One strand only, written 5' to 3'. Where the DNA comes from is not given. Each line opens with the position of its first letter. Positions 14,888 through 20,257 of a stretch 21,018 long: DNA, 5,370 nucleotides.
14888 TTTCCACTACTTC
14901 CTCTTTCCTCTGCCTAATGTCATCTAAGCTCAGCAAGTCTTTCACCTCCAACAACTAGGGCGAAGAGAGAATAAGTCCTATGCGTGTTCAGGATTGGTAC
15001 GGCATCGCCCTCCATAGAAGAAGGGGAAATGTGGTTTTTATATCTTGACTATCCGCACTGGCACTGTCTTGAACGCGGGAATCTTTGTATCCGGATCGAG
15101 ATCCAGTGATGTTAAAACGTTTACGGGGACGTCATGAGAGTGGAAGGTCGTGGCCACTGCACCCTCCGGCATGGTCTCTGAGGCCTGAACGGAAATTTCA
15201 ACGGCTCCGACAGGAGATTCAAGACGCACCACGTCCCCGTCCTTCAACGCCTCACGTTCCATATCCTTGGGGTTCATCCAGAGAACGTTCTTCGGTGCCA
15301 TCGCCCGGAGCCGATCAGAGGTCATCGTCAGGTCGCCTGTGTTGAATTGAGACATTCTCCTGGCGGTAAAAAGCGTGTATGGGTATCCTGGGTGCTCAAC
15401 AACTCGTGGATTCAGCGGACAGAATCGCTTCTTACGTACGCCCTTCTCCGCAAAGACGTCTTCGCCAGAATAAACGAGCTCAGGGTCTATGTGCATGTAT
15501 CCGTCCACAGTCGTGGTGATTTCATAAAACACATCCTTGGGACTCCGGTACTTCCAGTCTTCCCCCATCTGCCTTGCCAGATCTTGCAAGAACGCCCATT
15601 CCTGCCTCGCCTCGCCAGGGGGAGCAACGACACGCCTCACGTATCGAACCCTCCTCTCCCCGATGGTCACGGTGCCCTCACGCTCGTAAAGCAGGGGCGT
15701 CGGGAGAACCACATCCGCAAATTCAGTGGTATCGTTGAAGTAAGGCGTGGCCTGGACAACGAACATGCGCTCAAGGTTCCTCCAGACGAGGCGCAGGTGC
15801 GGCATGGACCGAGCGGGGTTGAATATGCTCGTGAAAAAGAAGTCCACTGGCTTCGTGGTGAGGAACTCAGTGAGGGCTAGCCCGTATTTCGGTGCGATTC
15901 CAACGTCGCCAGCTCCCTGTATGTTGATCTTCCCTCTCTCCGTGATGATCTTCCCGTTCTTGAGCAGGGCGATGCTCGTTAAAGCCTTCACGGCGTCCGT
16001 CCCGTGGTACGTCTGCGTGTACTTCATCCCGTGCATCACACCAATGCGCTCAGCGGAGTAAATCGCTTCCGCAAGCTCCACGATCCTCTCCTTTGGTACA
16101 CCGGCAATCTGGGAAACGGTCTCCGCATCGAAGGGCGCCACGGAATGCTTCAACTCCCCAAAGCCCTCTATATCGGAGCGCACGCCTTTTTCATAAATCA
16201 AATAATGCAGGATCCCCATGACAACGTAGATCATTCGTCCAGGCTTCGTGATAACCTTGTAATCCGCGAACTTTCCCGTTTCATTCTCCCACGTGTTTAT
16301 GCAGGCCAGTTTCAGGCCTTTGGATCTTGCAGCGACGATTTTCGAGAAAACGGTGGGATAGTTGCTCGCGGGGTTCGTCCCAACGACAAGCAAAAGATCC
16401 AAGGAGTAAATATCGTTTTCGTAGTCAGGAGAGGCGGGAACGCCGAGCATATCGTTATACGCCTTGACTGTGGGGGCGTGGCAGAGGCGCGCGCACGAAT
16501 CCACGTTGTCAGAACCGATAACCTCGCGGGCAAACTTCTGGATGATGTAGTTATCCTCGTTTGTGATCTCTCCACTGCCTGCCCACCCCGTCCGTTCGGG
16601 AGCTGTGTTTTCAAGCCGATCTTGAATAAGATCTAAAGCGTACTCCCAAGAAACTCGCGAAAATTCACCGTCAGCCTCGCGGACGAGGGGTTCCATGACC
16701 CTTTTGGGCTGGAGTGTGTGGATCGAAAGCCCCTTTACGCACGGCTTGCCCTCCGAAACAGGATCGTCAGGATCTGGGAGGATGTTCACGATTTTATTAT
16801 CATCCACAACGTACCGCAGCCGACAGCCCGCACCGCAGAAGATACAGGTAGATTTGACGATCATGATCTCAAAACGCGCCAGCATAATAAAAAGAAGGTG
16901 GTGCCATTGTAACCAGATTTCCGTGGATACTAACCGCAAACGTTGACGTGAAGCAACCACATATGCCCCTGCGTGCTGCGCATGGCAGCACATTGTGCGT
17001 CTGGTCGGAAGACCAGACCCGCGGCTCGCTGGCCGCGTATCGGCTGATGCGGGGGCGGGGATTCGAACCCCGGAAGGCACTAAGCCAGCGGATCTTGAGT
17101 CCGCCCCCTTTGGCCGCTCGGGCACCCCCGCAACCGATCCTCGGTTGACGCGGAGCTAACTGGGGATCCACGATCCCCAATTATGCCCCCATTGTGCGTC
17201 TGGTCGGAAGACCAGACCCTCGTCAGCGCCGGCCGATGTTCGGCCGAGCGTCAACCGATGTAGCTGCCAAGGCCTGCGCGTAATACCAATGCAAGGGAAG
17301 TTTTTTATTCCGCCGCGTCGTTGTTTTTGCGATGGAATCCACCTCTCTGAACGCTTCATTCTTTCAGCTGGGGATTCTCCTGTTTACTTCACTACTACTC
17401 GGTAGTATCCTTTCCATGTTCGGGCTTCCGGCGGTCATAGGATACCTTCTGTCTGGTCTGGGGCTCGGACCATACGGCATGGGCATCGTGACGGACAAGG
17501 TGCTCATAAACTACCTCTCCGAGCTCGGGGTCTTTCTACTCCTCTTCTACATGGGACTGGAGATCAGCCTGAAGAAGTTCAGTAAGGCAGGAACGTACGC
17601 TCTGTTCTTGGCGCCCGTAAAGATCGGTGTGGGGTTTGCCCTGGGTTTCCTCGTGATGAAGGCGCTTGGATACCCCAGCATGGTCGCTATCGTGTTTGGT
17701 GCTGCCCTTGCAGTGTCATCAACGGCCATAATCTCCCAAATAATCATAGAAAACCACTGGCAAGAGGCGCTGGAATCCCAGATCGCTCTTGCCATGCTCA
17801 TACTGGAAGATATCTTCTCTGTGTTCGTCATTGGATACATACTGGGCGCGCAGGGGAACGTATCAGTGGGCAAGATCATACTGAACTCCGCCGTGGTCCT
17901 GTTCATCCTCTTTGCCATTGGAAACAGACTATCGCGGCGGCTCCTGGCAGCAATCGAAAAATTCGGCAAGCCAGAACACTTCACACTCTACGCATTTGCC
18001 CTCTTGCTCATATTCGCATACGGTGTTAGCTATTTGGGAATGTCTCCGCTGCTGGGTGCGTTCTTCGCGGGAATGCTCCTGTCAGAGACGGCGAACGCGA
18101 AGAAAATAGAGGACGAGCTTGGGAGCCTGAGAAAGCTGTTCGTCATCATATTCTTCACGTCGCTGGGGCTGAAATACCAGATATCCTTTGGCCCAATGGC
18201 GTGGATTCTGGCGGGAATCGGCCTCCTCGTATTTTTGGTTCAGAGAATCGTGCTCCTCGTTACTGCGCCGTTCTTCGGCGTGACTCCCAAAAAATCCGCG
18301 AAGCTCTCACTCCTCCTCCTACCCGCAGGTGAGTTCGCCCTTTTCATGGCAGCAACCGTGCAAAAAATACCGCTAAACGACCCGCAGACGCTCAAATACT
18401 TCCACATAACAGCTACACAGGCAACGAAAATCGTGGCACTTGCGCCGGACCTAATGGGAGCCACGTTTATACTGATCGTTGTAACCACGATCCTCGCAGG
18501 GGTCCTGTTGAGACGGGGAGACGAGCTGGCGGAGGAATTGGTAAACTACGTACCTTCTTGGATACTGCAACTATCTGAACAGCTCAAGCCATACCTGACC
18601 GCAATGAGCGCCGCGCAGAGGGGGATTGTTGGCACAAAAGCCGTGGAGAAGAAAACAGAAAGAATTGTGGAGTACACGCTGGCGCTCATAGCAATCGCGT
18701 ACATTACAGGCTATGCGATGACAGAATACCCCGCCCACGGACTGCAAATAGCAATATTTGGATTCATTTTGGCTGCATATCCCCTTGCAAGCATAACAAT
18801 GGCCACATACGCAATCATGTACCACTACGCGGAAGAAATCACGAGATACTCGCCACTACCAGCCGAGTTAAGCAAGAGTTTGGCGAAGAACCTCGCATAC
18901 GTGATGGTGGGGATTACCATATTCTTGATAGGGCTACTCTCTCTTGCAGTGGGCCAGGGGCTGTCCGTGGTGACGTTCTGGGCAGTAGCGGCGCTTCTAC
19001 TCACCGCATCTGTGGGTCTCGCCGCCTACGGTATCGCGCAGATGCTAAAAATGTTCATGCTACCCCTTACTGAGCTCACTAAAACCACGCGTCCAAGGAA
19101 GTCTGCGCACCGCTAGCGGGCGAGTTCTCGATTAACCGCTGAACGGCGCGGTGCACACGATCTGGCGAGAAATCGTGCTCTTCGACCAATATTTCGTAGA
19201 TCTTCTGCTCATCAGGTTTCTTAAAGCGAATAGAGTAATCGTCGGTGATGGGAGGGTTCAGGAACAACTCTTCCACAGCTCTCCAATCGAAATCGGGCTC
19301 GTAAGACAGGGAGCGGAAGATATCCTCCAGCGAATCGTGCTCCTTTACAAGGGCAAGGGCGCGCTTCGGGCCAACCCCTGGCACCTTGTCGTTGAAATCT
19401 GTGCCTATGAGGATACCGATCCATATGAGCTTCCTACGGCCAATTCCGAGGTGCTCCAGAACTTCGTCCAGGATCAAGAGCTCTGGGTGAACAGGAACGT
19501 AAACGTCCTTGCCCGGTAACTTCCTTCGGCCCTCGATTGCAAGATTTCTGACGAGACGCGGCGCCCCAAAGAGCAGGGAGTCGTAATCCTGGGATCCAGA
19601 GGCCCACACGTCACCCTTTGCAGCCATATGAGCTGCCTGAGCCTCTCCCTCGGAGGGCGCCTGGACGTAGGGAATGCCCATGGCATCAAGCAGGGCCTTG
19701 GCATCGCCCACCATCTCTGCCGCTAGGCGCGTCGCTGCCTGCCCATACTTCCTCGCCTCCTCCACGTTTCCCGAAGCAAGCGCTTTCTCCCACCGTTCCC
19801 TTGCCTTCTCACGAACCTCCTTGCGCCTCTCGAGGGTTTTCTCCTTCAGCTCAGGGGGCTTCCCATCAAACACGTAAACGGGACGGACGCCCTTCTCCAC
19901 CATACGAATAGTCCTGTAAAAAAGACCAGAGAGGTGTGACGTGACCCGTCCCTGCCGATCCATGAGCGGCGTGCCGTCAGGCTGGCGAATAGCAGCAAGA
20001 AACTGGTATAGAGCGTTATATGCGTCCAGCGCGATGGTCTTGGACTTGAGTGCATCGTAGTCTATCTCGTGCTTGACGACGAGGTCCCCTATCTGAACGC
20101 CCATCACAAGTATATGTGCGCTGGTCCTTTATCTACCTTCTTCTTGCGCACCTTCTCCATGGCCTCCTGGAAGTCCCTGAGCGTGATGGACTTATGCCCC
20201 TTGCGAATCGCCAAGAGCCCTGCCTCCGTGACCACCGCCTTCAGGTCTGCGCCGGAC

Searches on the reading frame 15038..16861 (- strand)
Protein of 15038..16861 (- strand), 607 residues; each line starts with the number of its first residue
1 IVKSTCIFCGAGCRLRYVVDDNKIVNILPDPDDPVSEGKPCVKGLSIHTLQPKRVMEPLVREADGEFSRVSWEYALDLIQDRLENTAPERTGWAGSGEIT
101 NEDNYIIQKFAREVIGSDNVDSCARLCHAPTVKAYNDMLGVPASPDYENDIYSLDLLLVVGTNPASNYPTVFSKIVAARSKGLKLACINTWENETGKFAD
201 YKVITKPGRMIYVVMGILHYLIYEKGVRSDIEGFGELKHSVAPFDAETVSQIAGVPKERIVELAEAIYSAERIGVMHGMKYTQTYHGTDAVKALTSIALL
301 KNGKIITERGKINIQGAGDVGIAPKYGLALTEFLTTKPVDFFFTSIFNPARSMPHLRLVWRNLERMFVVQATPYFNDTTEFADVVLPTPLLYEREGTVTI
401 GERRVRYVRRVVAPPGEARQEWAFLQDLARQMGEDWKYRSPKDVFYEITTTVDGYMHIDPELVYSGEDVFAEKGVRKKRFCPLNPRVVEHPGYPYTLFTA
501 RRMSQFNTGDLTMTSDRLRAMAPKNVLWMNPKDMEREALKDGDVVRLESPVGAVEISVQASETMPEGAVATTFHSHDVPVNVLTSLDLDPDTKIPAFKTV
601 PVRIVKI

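Call 12: search_protein_families(library=pfam, proteins=[window:15038-16861:-])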
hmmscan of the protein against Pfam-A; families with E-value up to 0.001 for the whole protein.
window:15038-16861:- (607 aa): 3 families
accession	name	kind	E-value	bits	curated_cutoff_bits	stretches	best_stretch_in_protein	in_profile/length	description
PF00384.28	Molybdopterin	-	1.7e-40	139.6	24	1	54-430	1-352/353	Molybdopterin oxidoreductase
PF01568.27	Molydop_binding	-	6e-23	81.4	26.8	1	496-601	2-110/110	Molydopterin dinucleotide binding domain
PF04879.21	Molybdop_Fe4S4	-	4.1e-15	55.9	22.7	1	2-48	4-50/55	Molybdopterin oxidoreductase Fe4S4 domain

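Call 40: find_homologous_proteins(query=window:15038-16861:-, max_evalue=1e-100)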
Query window:15038-16861:- (607 aa): 138 proteins with E <= 1e-100 among 8000 candidates; the best 120 are listed.
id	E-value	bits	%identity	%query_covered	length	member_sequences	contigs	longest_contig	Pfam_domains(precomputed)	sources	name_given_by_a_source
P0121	0.0e+0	1392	100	100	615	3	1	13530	PF00384.28,PF01568.28,PF04879.22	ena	-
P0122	0.0e+0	1242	86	100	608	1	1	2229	PF00384.28,PF01568.28,PF04879.22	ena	-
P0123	0.0e+0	1241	87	100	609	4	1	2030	PF00384.28,PF01568.28,PF04879.22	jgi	-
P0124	0.0e+0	1194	82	100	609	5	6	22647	PF00384.28,PF01568.28,PF04879.22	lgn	-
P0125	0.0e+0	1044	72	100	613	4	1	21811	PF00384.28,PF01568.28,PF04879.22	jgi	-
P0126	0.0e+0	1035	71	100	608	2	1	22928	PF00384.28,PF01568.28,PF04879.22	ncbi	-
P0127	0.0e+0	1028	71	100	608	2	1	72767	PF00384.28,PF01568.28,PF04879.22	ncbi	-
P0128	0.0e+0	1017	70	100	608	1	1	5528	PF00384.28,PF01568.28,PF04879.22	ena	-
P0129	0.0e+0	1015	72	99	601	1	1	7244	PF00384.28,PF01568.28,PF04879.22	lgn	-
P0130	1.7e-293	993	69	99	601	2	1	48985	PF00384.28,PF01568.28,PF04879.22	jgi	-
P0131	2.8e-258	876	62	100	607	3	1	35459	PF00384.28,PF01568.28,PF04879.22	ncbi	-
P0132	7.5e-254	862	61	100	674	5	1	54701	PF00384.28,PF01568.28,PF04879.22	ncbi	-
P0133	1.6e-241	821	59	100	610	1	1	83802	PF00384.28,PF01568.28,PF04879.22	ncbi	-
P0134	7.2e-237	806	57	100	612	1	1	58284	PF00384.28,PF01568.28,PF04879.22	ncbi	-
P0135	2.8e-214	731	54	100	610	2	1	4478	PF00384.28,PF01568.28,PF04879.22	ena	-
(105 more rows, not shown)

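Call 43: find_encoding_contigs(protein=P0121, flank=10000, max_places=4)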
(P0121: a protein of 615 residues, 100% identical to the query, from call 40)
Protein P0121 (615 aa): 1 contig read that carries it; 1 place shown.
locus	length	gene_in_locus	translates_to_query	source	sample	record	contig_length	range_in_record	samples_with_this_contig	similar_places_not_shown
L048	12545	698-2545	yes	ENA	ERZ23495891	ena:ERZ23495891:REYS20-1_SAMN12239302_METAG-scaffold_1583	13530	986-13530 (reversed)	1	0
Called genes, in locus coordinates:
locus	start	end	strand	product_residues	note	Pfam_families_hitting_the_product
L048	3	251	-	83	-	?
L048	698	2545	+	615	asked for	PF04879:Molybdop_Fe4S4, PF00384:Molybdopterin, PF01568:Molydop_binding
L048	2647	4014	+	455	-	PF02403:Seryl_tRNA_N, PF12325:TMF_TATA_bd (weak), PF00587:tRNA-synt_2b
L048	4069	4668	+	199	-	PF02223:Thymidylate_kin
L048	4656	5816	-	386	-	-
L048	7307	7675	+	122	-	PF17147:PFOR_II (faint)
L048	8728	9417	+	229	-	PF00300:His_Phos_1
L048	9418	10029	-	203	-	PF02660:G3P_acyltransf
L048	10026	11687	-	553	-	PF03483:B3_4 (weak), PF03484:B5, PF17759:tRNA_synthFbeta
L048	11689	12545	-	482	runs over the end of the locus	PF14947:HTH_45 (faint), PF01409:tRNA-synt_2d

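Call 44: find_encoding_contigs(protein=P0124, flank=10000, max_places=6)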
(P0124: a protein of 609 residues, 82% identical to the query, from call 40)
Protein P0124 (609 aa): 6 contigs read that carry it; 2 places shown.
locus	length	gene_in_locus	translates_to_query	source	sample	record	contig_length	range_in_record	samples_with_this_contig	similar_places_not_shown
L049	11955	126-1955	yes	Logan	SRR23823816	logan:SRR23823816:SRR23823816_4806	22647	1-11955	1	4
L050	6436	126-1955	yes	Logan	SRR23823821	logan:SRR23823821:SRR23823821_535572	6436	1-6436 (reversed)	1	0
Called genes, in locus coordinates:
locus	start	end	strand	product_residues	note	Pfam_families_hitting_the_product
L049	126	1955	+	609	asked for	PF04879:Molybdop_Fe4S4, PF00384:Molybdopterin, PF01568:Molydop_binding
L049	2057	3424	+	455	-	PF02403:Seryl_tRNA_N, PF00587:tRNA-synt_2b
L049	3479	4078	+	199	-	PF02223:Thymidylate_kin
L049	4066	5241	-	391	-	-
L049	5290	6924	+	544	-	PF01558:POR, PF01855:POR_N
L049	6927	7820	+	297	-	PF02775:TPP_enzyme_C, PF12367:PFO_beta_C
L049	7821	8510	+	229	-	PF00300:His_Phos_1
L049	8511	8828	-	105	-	-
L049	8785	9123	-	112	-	PF02660:G3P_acyltransf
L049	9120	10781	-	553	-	PF18262:PhetRS_B1 (faint), PF03484:B5, PF17759:tRNA_synthFbeta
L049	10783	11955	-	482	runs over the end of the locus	PF14947:HTH_45 (faint), PF01409:tRNA-synt_2d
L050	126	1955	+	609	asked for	PF04879:Molybdop_Fe4S4, PF00384:Molybdopterin, PF01568:Molydop_binding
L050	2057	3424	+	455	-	PF02403:Seryl_tRNA_N, PF00587:tRNA-synt_2b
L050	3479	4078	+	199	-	PF02223:Thymidylate_kin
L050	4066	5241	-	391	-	-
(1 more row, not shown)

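Call 48: find_encoding_contigs(protein=P0125, flank=10000, max_places=4)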
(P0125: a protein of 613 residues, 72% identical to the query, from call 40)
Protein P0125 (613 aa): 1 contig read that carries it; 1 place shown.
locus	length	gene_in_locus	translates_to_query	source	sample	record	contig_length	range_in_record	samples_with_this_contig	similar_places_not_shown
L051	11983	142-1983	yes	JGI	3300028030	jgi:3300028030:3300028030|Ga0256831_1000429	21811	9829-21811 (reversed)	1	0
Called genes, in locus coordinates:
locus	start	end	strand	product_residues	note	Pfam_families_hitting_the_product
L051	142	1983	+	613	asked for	PF04879:Molybdop_Fe4S4, PF00384:Molybdopterin, PF01568:Molydop_binding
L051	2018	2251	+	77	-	PF04014:MazE_antitoxin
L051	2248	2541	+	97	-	-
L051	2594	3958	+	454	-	PF02403:Seryl_tRNA_N, PF00587:tRNA-synt_2b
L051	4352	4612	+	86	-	PF02223:Thymidylate_kin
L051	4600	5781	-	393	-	-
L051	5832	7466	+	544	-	PF01558:POR, PF01855:POR_N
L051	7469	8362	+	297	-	PF02775:TPP_enzyme_C, PF12367:PFO_beta_C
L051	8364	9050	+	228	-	PF00300:His_Phos_1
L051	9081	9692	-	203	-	PF02660:G3P_acyltransf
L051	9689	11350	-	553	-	PF18262:PhetRS_B1 (weak), PF03484:B5, PF17759:tRNA_synthFbeta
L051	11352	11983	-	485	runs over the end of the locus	PF14947:HTH_45 (faint), PF01409:tRNA-synt_2d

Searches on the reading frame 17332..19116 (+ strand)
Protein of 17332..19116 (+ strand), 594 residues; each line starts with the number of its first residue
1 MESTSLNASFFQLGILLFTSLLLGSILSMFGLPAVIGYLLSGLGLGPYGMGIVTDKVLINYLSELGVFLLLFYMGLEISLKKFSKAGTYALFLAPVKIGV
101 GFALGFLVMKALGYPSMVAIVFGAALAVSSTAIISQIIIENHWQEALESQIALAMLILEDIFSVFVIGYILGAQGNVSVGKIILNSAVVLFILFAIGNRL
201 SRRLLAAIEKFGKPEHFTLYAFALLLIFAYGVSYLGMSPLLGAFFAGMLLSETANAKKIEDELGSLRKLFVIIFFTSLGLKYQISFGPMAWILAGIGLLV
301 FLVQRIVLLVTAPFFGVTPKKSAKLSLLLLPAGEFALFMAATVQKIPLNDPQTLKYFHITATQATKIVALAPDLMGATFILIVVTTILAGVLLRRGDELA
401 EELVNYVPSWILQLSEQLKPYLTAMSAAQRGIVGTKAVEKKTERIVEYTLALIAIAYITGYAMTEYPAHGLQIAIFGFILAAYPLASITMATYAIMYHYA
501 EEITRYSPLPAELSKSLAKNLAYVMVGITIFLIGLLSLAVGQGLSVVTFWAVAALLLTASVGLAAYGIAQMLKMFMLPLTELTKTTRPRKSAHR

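Call 12: search_protein_families(library=pfam, proteins=[window:17332-19116:+])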
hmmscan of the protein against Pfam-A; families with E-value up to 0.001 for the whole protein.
window:17332-19116:+ (594 aa): 1 family
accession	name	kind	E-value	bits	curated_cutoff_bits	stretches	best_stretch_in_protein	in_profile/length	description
PF00999.27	Na_H_Exchanger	-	4.2e-46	158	26.2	1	19-393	3-369/375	Sodium/hydrogen exchanger, transmembrane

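Call 20: find_encoding_contigs(protein=window:17332-19116:+, flank=10000, max_places=6)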
Protein window:17332-19116:+ (594 aa): no gene with exactly this product is on record in the collection.

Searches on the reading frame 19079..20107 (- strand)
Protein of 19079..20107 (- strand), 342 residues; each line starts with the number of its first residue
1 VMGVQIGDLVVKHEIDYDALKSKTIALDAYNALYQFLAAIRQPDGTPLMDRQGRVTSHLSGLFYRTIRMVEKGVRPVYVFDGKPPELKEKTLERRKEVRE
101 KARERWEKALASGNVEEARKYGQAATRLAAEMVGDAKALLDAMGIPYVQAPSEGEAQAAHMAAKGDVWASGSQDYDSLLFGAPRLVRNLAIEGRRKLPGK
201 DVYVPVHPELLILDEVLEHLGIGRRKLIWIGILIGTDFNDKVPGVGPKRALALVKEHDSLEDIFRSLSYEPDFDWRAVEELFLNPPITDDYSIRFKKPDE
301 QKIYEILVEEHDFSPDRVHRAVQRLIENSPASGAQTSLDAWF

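Call 12: search_protein_families(library=pfam, proteins=[window:19079-20107:-])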
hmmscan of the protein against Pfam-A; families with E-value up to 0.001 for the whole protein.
window:19079-20107:- (342 aa): 4 families
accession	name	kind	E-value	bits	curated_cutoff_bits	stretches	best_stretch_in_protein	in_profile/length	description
PF00867.23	XPG_I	-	3.6e-25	88.6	24.9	1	144-237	1-89/89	XPG I-region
PF00752.23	XPG_N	-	2e-20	73.6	22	1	14-101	18-100/101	XPG N-terminal domain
PF14520.12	HHH_5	-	0.00041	21.2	27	0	241-265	6-31/57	Helix-hairpin-helix domain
PF01367.25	5_3_exonuc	-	0.00064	20.6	40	0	242-268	23-49/97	5'-3' exonuclease, C-terminal SAM fold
